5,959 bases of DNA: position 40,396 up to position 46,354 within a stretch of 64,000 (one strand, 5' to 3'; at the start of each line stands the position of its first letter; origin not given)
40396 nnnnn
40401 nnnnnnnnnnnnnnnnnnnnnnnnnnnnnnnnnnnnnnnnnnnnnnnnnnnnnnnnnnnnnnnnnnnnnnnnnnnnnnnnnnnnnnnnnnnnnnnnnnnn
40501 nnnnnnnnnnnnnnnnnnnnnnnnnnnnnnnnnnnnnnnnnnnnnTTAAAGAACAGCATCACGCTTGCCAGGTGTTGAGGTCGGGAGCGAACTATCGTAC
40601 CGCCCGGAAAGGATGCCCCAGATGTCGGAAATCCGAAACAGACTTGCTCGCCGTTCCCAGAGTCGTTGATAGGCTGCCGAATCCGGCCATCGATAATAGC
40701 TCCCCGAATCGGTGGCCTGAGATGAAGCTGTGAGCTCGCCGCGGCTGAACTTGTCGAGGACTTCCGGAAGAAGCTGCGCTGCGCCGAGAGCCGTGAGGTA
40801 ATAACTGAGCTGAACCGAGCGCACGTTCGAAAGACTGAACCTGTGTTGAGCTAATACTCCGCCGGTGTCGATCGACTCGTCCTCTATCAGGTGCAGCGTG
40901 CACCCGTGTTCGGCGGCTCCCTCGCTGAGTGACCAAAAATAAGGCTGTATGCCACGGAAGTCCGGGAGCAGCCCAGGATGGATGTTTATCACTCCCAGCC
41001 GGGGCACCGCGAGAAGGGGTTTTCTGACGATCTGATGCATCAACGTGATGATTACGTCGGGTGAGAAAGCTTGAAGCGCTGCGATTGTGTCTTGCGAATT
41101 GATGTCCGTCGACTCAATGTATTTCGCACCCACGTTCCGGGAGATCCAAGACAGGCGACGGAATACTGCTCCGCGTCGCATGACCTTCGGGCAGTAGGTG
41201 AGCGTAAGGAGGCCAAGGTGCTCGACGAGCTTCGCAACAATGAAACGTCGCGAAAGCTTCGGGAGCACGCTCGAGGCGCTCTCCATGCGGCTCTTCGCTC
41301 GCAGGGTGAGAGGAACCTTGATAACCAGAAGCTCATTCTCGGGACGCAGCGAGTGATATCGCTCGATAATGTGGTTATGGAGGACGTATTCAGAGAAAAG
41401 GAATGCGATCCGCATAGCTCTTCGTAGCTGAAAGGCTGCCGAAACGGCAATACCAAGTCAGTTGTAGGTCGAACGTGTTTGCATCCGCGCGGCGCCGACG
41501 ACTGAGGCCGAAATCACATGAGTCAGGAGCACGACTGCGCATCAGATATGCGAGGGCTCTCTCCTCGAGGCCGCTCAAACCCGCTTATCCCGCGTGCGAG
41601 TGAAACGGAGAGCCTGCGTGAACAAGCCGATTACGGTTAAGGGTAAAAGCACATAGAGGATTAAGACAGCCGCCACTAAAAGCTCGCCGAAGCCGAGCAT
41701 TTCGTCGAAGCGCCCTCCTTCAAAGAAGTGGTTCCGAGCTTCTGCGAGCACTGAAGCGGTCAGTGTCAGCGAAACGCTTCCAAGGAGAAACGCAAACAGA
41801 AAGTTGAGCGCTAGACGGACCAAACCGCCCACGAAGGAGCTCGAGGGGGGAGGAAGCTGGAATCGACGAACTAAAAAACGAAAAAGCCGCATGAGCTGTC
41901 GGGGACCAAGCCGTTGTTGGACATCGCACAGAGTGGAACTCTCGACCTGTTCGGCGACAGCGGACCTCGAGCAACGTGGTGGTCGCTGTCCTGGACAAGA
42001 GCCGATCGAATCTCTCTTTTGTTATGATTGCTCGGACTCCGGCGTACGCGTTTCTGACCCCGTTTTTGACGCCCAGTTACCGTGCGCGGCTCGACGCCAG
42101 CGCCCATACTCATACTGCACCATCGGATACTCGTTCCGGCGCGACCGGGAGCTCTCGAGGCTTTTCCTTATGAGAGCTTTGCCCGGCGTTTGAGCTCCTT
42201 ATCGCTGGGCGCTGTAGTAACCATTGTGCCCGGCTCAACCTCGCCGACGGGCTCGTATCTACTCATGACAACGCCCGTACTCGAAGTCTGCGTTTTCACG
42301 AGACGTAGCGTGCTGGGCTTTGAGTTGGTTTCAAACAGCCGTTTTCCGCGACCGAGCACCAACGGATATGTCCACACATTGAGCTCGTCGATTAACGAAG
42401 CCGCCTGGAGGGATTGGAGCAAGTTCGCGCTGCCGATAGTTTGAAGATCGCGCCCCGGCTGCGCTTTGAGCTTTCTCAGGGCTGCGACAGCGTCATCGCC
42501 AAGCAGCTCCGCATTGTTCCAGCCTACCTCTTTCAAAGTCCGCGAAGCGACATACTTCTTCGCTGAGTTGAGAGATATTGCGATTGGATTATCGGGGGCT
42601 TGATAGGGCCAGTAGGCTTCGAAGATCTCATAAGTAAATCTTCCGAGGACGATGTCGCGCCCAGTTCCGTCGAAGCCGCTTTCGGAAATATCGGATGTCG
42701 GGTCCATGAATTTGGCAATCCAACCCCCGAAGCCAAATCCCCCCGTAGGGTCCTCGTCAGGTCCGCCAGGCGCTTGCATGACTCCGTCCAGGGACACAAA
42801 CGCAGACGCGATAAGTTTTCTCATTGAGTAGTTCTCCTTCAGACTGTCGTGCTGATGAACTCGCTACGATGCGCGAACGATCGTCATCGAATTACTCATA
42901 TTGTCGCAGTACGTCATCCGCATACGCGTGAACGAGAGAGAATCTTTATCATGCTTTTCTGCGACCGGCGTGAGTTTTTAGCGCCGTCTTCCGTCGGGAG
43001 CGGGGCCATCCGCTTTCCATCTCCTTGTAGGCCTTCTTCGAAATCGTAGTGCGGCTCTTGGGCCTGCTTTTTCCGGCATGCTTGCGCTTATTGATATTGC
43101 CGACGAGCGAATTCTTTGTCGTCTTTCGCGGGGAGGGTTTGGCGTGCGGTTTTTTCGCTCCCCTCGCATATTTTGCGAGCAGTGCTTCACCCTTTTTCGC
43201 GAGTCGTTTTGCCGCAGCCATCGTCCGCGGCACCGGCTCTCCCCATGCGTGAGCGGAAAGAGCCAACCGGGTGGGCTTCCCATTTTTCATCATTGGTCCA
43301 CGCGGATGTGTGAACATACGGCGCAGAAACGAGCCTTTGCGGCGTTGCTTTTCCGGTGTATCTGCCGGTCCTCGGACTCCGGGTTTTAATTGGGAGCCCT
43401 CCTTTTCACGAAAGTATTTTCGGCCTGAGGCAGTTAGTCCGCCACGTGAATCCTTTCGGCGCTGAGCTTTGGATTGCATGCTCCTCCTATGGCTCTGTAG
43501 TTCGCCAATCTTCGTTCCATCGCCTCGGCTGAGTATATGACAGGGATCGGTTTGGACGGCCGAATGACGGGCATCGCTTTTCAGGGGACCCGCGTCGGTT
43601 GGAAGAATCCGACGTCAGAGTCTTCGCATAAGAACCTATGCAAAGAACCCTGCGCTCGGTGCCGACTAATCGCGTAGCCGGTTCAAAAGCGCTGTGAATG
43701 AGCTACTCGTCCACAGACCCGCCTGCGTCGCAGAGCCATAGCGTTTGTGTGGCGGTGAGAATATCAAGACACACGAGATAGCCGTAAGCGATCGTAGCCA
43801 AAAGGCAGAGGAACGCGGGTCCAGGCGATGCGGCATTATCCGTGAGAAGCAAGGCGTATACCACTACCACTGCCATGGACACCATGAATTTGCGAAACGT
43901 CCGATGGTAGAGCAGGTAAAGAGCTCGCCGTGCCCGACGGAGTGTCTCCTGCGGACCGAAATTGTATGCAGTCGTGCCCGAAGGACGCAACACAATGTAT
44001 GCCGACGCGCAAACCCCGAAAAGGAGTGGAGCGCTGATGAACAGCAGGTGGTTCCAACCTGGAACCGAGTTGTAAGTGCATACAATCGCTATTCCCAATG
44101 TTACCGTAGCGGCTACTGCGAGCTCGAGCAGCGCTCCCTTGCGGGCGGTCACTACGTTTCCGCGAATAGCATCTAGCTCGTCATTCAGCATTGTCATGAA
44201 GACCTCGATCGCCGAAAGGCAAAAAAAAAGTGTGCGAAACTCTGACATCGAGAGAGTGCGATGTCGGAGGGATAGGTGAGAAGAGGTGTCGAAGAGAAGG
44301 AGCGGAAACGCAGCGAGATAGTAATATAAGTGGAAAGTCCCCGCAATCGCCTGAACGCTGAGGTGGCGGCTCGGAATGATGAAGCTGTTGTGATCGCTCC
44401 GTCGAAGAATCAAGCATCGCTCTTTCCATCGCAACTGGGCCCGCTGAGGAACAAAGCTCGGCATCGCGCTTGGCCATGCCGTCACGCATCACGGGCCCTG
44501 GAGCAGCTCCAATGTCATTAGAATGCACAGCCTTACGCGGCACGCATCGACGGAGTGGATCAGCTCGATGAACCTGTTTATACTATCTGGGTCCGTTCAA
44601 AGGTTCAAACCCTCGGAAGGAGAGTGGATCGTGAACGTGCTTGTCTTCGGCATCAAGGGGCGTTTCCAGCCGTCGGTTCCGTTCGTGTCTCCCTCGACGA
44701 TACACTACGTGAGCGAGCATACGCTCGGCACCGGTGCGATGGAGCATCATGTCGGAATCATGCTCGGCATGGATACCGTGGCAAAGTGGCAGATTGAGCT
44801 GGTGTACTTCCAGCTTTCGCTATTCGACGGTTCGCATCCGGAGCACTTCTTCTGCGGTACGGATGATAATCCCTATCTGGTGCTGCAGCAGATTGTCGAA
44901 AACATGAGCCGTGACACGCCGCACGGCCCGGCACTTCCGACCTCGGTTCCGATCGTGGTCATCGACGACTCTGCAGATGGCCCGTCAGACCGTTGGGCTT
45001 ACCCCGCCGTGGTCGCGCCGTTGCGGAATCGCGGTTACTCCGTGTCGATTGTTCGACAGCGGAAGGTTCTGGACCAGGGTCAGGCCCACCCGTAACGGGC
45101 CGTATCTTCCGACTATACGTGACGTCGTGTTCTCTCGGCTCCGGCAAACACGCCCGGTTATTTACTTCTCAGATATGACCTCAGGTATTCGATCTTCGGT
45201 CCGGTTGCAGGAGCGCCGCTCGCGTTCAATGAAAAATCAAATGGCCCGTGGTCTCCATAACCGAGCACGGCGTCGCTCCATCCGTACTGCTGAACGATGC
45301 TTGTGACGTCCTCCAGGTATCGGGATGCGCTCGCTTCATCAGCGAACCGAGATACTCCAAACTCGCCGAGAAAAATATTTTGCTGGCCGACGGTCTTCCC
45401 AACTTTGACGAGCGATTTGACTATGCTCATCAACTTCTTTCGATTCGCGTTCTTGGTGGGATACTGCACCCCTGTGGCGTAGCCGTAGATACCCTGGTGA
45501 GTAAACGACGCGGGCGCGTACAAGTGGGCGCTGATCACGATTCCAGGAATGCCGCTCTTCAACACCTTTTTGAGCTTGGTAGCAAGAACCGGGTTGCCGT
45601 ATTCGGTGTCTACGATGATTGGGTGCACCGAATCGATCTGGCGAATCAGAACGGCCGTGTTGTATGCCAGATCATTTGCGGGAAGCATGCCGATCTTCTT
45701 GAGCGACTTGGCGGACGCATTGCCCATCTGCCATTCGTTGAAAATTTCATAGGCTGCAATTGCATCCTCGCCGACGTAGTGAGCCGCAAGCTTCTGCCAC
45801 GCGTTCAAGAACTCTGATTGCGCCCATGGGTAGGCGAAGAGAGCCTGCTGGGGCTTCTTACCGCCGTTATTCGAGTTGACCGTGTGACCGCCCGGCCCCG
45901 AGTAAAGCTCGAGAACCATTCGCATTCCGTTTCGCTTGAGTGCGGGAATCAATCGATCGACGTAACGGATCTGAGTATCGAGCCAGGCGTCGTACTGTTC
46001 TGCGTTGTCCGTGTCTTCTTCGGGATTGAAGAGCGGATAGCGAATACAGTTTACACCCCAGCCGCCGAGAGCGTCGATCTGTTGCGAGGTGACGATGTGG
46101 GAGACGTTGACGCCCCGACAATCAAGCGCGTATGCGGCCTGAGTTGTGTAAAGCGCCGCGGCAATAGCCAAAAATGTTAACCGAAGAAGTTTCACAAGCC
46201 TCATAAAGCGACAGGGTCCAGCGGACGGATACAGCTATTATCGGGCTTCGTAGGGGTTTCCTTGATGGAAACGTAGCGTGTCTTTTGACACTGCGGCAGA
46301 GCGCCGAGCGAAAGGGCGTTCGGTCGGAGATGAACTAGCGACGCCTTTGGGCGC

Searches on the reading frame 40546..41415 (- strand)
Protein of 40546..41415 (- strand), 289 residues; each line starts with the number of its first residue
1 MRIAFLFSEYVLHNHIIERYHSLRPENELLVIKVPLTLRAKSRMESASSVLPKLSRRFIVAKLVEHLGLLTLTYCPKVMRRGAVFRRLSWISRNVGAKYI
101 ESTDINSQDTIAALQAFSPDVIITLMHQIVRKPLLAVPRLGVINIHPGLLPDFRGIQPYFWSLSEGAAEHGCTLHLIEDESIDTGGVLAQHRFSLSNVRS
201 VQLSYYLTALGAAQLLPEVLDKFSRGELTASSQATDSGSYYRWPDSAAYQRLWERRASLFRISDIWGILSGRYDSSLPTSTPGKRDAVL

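Call 41: search_protein_families(library=pfam, proteins=[window:40546-41415:-], max_evalue=0.001)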
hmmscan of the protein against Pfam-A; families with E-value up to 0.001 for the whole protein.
window:40546-41415:- (289 aa): 1 family
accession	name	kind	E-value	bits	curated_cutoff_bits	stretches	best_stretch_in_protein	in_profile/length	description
PF00551.24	Formyl_trans_N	-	4.5e-21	75.9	26.1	1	98-196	59-157/181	Formyl transferase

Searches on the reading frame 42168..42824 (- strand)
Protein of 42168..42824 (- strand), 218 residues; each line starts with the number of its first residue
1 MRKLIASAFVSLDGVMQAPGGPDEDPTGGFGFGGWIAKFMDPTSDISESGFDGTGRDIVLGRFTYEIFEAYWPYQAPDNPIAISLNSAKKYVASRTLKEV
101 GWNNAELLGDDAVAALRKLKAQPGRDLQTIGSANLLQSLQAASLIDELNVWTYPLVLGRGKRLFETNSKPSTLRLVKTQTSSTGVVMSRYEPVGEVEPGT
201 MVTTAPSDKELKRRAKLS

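Call 41: search_protein_families(library=pfam, proteins=[window:42168-42824:-], max_evalue=0.001)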
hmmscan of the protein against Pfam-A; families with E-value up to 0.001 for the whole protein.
window:42168-42824:- (218 aa): 1 family
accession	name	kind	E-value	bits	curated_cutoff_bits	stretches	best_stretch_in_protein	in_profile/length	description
PF01872.23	RibD_C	-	1.7e-19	70.9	24.1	1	2-186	1-196/197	RibD C-terminal domain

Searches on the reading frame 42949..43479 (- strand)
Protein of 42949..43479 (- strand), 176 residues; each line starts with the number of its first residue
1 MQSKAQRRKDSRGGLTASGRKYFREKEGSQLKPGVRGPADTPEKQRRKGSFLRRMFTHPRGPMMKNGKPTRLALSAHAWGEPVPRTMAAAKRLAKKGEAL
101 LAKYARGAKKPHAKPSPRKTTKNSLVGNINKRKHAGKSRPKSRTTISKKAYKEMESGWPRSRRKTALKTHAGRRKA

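Call 41: search_protein_families(library=pfam, proteins=[window:42949-43479:-], max_evalue=0.001)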
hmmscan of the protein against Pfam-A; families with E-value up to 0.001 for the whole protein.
window:42949-43479:- (176 aa): 1 family
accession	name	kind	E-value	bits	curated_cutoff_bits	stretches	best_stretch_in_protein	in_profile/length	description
PF19846.4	DUF6321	-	1.6e-25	90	28.5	1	9-79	2-72/72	Domain of unknown function (DUF6321)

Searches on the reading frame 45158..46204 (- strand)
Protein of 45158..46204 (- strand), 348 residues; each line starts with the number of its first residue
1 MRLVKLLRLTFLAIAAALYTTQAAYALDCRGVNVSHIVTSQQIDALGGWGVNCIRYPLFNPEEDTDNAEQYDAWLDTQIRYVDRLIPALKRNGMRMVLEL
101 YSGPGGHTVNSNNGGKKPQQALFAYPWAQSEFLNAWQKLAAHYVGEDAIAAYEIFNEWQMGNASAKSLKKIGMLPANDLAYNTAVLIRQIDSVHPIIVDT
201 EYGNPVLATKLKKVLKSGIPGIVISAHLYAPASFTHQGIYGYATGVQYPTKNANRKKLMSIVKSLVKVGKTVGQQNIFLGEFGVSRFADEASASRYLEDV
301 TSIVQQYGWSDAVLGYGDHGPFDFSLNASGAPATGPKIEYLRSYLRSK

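Call 41: search_protein_families(library=pfam, proteins=[window:45158-46204:-], max_evalue=0.001)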
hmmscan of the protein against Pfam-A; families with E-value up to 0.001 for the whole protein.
window:45158-46204:- (348 aa): 1 family
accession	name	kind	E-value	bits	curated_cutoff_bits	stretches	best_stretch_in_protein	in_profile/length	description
PF00150.24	Cellulase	-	5e-21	75.8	23.5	1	38-308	22-260/272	Cellulase (glycosyl hydrolase family 5)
